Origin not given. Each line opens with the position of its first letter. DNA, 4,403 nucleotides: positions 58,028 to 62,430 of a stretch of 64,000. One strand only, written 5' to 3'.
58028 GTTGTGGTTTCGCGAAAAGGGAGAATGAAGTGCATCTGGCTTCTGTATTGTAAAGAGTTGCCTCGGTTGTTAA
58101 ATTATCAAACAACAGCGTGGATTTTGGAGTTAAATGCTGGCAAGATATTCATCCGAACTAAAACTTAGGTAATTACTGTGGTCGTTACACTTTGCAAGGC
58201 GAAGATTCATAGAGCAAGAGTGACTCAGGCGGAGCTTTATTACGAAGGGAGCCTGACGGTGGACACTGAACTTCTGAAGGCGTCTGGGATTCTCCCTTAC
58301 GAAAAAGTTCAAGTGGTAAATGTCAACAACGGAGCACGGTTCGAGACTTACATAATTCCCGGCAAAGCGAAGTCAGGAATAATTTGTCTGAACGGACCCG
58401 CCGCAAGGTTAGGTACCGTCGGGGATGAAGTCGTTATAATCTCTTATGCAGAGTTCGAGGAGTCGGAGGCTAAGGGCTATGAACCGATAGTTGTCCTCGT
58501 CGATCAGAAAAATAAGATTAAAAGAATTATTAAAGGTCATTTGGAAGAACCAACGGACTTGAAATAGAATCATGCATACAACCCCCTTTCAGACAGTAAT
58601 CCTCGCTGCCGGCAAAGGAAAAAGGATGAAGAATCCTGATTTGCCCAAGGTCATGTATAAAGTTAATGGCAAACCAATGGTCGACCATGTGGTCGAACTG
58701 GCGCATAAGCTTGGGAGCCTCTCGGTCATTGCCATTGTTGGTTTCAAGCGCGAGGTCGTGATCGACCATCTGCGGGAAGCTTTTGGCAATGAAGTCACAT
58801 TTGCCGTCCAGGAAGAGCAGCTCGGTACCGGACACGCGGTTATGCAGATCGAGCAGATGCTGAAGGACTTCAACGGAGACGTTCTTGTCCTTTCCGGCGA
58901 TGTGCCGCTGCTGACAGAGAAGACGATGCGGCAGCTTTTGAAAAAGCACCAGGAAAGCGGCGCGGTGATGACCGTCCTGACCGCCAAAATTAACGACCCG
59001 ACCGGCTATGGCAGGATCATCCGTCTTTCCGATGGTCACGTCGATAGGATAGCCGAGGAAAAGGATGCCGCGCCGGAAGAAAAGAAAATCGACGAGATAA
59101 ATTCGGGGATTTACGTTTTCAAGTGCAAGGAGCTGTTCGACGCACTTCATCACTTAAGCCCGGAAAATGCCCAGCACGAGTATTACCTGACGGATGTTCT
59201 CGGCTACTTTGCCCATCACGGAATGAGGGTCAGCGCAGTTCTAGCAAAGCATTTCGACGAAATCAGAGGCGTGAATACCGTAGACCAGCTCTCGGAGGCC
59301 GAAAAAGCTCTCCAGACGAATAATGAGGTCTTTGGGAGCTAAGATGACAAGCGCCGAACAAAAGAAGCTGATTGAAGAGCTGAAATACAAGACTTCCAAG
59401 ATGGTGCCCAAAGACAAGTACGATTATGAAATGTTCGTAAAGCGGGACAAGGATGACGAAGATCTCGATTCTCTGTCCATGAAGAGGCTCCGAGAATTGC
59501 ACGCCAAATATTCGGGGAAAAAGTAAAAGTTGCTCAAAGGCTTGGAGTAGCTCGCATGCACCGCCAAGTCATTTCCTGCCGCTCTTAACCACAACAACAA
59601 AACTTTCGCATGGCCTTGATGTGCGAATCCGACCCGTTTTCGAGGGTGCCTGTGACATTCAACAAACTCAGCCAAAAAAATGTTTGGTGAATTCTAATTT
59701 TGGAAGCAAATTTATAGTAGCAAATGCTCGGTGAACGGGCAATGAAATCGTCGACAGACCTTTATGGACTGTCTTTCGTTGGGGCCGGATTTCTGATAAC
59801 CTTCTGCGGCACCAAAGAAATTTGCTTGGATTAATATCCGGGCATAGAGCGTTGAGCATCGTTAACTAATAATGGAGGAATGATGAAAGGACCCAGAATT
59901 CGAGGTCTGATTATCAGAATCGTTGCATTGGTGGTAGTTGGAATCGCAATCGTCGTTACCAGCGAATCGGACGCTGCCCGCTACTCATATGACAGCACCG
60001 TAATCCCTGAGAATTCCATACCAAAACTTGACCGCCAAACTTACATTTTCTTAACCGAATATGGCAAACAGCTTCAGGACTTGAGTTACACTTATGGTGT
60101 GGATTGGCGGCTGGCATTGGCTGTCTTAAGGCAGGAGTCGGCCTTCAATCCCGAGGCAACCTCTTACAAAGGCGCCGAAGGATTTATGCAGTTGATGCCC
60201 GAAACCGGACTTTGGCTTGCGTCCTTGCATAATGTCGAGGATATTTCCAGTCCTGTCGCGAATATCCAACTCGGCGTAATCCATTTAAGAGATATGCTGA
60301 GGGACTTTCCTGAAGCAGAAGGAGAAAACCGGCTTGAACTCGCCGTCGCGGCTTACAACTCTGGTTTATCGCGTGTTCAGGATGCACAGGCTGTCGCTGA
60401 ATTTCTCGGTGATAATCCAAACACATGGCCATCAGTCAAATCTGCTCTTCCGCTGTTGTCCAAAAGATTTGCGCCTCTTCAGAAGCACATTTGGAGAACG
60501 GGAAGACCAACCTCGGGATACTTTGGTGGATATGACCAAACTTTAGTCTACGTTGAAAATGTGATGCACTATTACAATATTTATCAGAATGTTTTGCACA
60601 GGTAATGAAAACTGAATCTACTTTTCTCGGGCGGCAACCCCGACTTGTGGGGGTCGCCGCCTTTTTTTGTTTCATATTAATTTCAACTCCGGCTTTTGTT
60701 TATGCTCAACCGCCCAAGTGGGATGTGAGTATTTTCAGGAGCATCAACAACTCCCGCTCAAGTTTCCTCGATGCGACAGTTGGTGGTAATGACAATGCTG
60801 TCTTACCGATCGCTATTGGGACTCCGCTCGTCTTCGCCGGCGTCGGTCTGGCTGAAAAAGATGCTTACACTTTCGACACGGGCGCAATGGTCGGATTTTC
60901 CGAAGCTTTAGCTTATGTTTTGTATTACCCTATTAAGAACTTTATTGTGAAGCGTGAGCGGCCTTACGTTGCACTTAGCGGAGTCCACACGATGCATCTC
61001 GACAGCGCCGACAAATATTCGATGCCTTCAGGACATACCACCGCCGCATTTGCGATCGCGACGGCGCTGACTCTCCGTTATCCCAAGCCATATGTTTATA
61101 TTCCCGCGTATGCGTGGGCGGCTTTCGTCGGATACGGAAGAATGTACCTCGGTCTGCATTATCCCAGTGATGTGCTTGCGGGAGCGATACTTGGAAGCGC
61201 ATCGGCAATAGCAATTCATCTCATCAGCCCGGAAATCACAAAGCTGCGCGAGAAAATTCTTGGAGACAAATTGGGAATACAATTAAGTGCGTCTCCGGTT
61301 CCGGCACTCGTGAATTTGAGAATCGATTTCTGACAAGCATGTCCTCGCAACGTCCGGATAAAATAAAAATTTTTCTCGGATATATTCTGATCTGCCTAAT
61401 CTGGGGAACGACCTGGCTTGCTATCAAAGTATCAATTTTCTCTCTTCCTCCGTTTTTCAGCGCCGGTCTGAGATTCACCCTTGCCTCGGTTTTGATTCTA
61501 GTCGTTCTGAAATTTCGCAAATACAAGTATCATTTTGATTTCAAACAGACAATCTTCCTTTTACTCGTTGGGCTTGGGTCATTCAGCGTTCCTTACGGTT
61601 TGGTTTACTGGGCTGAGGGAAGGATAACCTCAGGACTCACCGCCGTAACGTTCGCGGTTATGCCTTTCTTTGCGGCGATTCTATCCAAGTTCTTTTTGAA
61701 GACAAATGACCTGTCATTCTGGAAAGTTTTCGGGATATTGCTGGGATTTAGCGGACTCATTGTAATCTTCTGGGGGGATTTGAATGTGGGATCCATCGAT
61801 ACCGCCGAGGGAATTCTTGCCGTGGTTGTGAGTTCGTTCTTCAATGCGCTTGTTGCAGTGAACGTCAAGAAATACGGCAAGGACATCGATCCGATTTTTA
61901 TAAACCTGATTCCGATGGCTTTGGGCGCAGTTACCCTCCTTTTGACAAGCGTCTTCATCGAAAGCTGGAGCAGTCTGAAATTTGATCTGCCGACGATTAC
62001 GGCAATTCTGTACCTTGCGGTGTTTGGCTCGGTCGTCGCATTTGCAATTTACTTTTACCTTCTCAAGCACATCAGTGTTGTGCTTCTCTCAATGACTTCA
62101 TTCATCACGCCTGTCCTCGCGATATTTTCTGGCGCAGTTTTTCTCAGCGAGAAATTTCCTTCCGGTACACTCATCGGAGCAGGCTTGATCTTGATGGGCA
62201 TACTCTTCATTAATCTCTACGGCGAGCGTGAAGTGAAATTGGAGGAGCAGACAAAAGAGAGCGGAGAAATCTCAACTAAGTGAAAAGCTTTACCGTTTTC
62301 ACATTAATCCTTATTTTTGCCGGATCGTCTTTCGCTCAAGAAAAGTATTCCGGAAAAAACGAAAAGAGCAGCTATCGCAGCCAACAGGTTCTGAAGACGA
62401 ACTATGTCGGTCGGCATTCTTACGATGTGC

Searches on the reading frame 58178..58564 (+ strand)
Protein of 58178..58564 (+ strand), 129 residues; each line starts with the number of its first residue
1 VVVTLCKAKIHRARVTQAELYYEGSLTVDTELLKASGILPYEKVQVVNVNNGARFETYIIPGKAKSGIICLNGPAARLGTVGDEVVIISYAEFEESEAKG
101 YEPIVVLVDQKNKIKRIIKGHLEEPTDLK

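Call 77: search_protein_families(library=pfam, proteins=[window:58178-58564:+], max_evalue=0.00001)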
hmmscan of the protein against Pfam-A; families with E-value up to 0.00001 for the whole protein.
window:58178-58564:+ (129 aa): 1 family
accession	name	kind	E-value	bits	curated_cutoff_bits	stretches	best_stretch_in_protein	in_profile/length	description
PF02261.22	Asp_decarbox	-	6.1e-50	168.4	25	1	1-114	1-114/115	Aspartate decarboxylase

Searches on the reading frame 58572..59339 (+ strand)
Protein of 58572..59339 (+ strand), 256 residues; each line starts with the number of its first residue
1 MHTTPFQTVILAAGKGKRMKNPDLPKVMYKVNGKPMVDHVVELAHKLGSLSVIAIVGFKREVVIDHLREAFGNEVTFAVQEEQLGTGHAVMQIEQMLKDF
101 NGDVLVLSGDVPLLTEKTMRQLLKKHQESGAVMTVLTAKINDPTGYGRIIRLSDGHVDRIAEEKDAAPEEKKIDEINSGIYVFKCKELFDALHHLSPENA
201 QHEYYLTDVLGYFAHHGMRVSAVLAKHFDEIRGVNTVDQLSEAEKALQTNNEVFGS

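Call 77: search_protein_families(library=pfam, proteins=[window:58572-59339:+], max_evalue=0.00001)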
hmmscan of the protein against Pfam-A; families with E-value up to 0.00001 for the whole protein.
window:58572-59339:+ (256 aa): 4 families
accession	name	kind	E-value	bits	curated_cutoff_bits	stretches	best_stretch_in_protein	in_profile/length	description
PF00483.29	NTP_transferase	-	1.3e-26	94.1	21.2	1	8-227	2-223/245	Nucleotidyl transferase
PF12804.13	NTP_transf_3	-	5.4e-18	66.1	27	1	9-139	2-124/160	MobA-like NTP transferase domain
PF01128.25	IspD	-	4.9e-08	33.5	27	1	8-135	3-127/221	2-C-methyl-D-erythritol 4-phosphate cytidylyltransferase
PF02348.25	CTP_transf_3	-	9.3e-08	32.6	22.6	1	17-142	11-131/217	Cytidylyltransferase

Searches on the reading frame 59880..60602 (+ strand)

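Call 77: search_protein_families(library=pfam, proteins=[window:59880-60602:+], max_evalue=0.00001)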
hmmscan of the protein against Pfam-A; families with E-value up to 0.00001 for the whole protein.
window:59880-60602:+ (241 aa): 1 family
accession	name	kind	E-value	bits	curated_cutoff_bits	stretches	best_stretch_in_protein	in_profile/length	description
PF01464.25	SLT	-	4.4e-24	84.7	21.3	1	69-173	7-108/117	Transglycosylase SLT domain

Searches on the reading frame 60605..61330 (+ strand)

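Call 77: search_protein_families(library=pfam, proteins=[window:60605-61330:+], max_evalue=0.00001)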
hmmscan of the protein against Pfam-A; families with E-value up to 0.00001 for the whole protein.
window:60605-61330:+ (242 aa): 2 families
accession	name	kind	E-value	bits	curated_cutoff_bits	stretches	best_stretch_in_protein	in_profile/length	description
PF01569.27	PAP2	-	6.4e-22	78.1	27.2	1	96-210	5-127/130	PAP2 superfamily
PF14378.12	PAP2_3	-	4e-08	33.7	27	1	135-202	122-189/190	PAP2 superfamily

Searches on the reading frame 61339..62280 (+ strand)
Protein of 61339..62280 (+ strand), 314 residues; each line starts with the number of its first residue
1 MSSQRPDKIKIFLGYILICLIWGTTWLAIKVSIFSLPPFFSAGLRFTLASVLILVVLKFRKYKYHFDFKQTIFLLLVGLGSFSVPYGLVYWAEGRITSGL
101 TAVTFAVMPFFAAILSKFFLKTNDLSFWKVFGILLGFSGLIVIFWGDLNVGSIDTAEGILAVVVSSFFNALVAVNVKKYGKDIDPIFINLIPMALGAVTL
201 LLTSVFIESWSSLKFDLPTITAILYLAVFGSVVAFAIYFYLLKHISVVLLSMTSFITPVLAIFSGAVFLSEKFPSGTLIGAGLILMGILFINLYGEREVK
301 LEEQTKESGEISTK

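Call 77: search_protein_families(library=pfam, proteins=[window:61339-62280:+], max_evalue=0.00001)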
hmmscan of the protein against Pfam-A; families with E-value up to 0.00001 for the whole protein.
window:61339-62280:+ (314 aa): 1 family
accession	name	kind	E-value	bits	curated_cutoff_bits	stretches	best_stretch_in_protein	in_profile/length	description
PF00892.27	EamA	-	4.8e-38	130.9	28.2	2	158-292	3-134/135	EamA-like transporter family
